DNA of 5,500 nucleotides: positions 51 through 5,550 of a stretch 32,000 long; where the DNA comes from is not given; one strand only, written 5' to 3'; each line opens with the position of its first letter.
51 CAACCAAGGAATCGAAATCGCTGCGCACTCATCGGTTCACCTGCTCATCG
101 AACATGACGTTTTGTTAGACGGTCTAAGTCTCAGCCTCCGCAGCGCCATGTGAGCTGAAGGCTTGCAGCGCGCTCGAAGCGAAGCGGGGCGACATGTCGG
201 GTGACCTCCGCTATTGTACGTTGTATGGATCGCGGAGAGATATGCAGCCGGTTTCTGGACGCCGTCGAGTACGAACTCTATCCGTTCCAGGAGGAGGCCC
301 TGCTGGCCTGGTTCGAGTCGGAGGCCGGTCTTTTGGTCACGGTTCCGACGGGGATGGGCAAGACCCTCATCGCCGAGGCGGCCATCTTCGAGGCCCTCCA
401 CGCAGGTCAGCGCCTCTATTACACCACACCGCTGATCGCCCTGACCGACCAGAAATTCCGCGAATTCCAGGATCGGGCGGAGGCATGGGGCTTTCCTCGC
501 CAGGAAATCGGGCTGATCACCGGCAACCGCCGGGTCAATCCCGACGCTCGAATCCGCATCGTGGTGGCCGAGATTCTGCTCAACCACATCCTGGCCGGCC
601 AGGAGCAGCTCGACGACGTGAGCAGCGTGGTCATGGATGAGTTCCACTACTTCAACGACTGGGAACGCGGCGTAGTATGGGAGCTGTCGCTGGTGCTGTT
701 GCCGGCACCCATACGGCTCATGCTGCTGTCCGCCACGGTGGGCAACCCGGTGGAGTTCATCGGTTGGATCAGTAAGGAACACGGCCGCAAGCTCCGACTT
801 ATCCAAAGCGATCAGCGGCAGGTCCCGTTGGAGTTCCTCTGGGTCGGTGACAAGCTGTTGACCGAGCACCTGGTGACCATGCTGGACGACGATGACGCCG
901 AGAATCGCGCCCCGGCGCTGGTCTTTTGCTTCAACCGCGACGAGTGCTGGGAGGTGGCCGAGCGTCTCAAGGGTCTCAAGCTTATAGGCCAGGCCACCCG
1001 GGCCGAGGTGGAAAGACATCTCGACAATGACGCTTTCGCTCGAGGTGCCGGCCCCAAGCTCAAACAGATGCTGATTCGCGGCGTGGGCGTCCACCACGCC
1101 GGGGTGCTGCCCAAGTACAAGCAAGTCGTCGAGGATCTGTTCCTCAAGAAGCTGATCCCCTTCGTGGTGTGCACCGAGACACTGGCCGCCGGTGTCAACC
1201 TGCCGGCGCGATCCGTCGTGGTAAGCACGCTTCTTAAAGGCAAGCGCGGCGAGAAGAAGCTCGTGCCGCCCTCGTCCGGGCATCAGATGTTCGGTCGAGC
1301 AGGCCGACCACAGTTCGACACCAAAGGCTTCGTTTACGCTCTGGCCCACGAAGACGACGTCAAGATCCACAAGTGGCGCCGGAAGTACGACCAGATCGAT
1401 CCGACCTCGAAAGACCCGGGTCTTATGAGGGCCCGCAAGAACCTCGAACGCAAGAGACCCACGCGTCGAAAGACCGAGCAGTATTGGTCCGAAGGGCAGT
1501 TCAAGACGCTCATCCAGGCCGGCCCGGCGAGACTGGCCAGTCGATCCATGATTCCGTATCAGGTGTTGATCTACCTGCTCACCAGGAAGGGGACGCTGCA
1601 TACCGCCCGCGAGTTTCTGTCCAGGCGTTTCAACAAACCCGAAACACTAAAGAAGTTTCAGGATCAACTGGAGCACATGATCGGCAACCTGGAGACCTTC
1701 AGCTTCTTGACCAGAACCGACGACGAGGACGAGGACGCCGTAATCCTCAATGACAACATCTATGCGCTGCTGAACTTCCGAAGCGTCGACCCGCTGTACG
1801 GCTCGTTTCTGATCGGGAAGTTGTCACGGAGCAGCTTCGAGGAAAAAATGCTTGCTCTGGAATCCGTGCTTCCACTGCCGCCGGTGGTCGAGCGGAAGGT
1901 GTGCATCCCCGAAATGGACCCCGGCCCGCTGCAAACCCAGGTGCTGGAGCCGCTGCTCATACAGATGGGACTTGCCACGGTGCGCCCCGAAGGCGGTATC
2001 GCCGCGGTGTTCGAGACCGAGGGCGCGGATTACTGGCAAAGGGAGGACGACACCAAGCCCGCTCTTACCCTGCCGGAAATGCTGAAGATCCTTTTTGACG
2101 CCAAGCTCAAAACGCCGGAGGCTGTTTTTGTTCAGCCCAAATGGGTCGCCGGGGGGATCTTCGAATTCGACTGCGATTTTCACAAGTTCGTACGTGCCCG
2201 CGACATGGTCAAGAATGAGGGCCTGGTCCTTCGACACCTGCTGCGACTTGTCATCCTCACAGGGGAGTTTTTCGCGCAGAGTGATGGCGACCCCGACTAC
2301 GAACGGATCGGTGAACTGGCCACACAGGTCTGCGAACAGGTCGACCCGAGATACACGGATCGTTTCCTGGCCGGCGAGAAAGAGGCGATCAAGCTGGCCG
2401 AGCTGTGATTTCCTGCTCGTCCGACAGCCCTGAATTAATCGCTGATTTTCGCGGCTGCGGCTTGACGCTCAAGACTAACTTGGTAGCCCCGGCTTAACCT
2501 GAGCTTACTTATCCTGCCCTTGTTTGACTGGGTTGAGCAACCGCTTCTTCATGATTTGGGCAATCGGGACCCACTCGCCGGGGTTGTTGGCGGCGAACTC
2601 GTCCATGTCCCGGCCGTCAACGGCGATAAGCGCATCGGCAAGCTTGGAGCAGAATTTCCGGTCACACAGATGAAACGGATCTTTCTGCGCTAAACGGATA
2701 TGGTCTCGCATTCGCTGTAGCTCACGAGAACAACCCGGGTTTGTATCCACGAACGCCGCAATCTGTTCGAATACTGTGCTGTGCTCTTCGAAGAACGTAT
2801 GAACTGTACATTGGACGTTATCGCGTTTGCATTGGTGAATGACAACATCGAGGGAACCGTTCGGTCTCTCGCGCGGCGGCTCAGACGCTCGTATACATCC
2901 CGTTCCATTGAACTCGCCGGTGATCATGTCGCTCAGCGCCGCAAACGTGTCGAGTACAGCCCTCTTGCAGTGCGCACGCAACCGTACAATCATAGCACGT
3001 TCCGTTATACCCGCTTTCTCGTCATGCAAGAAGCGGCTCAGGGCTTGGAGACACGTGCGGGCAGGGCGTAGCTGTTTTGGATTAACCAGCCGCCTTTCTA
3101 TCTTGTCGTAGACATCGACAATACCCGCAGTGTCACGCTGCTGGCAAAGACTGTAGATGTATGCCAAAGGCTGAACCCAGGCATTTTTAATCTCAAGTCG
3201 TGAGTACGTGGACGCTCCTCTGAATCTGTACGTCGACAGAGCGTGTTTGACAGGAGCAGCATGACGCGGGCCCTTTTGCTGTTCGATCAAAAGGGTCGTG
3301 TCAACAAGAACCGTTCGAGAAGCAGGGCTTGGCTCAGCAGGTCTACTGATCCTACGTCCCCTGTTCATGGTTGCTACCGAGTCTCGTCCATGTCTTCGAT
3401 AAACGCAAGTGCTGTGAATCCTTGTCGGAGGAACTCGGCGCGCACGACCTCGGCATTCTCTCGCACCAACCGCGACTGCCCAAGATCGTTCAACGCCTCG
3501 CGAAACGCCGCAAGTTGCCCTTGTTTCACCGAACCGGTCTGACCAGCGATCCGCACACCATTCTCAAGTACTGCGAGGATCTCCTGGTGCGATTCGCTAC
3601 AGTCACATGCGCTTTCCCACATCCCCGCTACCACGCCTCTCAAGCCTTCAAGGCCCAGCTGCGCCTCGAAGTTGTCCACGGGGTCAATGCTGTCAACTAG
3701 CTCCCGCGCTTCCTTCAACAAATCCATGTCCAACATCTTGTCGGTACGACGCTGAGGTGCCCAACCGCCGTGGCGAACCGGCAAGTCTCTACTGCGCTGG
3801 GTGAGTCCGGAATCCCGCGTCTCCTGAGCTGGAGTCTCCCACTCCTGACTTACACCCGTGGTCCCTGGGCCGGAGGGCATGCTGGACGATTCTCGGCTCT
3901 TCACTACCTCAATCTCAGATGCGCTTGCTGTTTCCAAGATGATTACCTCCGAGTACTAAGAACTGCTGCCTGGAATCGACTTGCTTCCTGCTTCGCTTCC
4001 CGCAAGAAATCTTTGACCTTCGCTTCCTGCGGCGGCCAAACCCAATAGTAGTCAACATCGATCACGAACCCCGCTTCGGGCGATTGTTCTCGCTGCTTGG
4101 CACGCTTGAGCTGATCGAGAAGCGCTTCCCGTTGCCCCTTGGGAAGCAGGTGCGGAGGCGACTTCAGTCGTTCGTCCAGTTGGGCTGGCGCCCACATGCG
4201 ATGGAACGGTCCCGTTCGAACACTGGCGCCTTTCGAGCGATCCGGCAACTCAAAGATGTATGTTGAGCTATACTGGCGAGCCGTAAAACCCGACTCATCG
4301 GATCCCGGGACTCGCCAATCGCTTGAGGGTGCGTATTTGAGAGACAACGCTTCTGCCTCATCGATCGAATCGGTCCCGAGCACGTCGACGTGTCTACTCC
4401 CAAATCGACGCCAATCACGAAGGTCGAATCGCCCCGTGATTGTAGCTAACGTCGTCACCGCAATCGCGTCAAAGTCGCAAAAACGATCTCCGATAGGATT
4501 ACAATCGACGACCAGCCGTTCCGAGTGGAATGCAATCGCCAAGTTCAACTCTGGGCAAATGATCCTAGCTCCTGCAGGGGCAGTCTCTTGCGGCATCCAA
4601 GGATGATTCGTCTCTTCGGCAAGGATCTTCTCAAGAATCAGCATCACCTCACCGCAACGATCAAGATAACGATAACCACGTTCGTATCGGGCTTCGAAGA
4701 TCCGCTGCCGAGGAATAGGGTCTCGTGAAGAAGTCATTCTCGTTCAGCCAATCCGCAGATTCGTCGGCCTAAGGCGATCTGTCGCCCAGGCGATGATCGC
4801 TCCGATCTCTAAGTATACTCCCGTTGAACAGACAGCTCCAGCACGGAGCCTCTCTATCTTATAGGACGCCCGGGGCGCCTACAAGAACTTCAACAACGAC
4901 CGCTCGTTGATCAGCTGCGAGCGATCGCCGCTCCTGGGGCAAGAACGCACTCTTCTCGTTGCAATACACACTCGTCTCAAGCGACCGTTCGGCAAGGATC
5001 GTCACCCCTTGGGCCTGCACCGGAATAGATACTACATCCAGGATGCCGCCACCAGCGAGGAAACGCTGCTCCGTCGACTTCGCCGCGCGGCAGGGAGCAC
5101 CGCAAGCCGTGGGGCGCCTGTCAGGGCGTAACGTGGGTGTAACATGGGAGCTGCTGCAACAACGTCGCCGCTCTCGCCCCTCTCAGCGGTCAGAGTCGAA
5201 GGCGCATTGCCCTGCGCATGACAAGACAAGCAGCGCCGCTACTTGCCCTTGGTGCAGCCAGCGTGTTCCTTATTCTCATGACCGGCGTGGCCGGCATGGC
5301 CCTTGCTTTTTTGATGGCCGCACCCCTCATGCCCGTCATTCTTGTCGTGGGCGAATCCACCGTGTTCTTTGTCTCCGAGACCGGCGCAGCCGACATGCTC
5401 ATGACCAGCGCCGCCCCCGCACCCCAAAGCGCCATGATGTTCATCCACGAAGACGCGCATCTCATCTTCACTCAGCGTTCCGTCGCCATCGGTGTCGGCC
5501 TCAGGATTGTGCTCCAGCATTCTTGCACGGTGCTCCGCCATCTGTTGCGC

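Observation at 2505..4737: Compact low-GC three-gene operon of uncharacterised proteins: candidate undescribed defence or toxin-type system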

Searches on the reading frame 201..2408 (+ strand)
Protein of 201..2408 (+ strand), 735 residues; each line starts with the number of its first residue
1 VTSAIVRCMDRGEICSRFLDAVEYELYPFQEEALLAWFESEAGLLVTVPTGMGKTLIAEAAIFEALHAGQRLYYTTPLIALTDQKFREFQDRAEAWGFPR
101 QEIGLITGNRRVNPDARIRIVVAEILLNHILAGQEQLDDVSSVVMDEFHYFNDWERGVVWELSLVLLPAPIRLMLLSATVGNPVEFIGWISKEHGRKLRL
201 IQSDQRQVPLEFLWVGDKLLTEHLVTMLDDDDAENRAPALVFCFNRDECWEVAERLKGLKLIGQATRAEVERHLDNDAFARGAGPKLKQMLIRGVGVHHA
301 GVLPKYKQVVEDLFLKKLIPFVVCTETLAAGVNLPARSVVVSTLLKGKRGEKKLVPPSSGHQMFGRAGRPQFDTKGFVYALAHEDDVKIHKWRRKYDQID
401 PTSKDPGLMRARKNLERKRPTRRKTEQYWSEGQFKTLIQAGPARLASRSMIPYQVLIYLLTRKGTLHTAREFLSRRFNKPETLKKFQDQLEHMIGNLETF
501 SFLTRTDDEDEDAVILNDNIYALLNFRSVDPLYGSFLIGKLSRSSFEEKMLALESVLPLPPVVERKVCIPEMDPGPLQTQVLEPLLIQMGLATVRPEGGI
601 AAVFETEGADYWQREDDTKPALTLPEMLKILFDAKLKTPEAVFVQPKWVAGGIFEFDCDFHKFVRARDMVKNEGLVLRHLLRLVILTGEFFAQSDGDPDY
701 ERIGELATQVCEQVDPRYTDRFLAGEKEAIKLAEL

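Call 3: search_protein_families(library=pfam, proteins=[window:201-2408:+], max_evalue=1)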
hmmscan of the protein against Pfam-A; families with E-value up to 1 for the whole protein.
window:201-2408:+ (735 aa): 6 families
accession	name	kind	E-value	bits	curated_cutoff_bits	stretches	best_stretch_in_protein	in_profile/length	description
PF00270.35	DEAD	-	4.7e-22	78.9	26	1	28-184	2-164/167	DEAD/DEAH box helicase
PF04851.21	ResIII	-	4.7e-10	40.1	22.5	1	24-156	2-145/164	Type III restriction enzyme, res subunit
PF12029.13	DUF3516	-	2e-07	30.9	25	2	411-514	21-123/464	Domain of unknown function (DUF3516)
PF00271.37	Helicase_C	-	5.9e-06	26.9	23.5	1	295-370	42-109/110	Helicase conserved C-terminal domain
PF01695.23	IstB_IS21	-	0.0004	20.4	24.1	1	33-76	84-127/238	IstB-like ATP binding protein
PF22527.2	DEXQc_Suv3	-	0.018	15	27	1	49-168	21-122/154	DEXQ-box helicase domain of Suv3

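Call 4: search_protein_families(library=padloc, proteins=[window:201-2408:+], max_evalue=1)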
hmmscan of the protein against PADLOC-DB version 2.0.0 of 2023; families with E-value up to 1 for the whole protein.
window:201-2408:+ (735 aa): 47 families (the best 25 are shown)
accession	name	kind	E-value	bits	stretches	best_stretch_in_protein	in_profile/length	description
PDLC00174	HamB1|HamB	-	1e-27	94.4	2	22-164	299-445/1163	DEAD-box helicase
PDLC04531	PDC-M23B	-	2.9e-24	83.2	2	234-391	567-720/1060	-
PDLC00194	HamB1|HamB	-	2.1e-23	80.2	2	287-387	554-656/995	DEAD-box helicase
PDLC00186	HamB1|HamB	-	1.3e-20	71.1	2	286-384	440-535/864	DEAD-box helicase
PDLC00187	HamB1|HamB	-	7.7e-19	65.5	1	287-385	427-522/851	DEAD-box helicase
PDLC00192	HamB1|HamB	-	1.5e-18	63.8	2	24-197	267-451/1104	DEAD-box helicase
PDLC00188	HamB1|HamB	-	2.2e-18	63.7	2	284-379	563-654/1037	DEAD-box helicase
PDLC00185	HamB1|HamB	-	1.2e-17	61.1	2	289-386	437-530/871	DEAD-box helicase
PDLC00200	HamB2|HamB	-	7.9e-16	55.2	2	234-395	387-545/865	DEAD-box helicase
PDLC03960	SngC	-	1.3e-15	55.2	1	25-369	24-360/720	-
PDLC00176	HamB1|HamB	-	1.3e-15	54.5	1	287-386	421-516/845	DEAD-box helicase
PDLC00178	HamB1|HamB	-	2.5e-14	50.2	2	294-377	574-653/830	DEAD-box helicase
PDLC00190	HamB1|HamB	-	4e-13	46.7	1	286-399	424-532/866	DEAD-box helicase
PDLC00175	HamB1|HamB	-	1.7e-12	43.7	2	115-192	321-402/1000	DEAD-box helicase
PDLC00184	HamB1|HamB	-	3.3e-12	43.4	1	286-381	378-470/738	DEAD-box helicase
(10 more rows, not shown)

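Call 5: search_protein_families(library=ncbifam, proteins=[window:201-2408:+], max_evalue=1)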
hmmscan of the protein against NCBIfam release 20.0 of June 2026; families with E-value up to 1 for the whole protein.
window:201-2408:+ (735 aa): 29 families (the best 25 are shown)
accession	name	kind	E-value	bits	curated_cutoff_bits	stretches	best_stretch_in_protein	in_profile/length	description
NF002654.0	PRK02362.1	equivalog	5.6e-47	160.5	887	1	24-386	22-398/739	ATP-dependent DNA helicase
NF040935.1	helicase_Hel308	equivalog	1.1e-41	142.8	1200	1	25-396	26-413/704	ATP-dependent DNA helicase Hel308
NF001308.0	PRK00254.1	equivalog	8.3e-40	136.7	1216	1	25-386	23-389/720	ATP-dependent DNA helicase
NF002251.0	PRK01172.1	equivalog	4.7e-38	130.9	891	1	19-380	16-373/674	ATP-dependent DNA helicase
TIGR04121.1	DEXH_lig_assoc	equivalog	6.1e-19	67.2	850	2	16-208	4-214/804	ligase-associated DNA damage response DEXH box helicase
NF010337.0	PRK13766.1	equivalog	7.3e-08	31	610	1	42-149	31-142/781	Hef nuclease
TIGR02621.3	cas3_GSU0051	exception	1.4e-05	24.1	400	1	19-96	7-93/854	type I-G CRISPR-associated helicase/endonuclease Cas3g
NF008163.0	PRK10917.1-1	equivalog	2.4e-05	22.9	796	1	48-156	296-407/692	ATP-dependent DNA helicase RecG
TIGR00643.1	recG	equivalog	3.3e-05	22.8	659.4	1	50-156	265-374/629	ATP-dependent DNA helicase RecG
NF008744.0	PRK11776.1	equivalog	0.00066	18.3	524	1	124-273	132-279/460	ATP-dependent RNA helicase DbpA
TIGR04095.1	dnd_restrict_1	equivalog_domain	0.00097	18.2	600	1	24-90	7-75/451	DNA phosphorothioation system restriction enzyme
NF010338.0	PRK13767.1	equivalog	0.0016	16.8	849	0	27-67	35-74/877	ATP-dependent helicase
TIGR00580.2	mfd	equivalog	0.0021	16.5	800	1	50-103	463-516/907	transcription-repair coupling factor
NF038214.1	IS21_help_AAA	equivalog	0.0024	17.6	200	1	35-76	84-125/232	IS21-like element helper ATPase IstB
NF008164.0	PRK10917.1-2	equivalog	0.0031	15.8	785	1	13-152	264-411/704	ATP-dependent DNA helicase RecG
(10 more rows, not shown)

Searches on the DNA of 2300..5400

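Call 65: search_rna_families(source=window, start=2300, end=5400, threshold=evalue, max_evalue=1)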
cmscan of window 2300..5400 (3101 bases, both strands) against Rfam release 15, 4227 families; matches with E-value up to 1: 0.
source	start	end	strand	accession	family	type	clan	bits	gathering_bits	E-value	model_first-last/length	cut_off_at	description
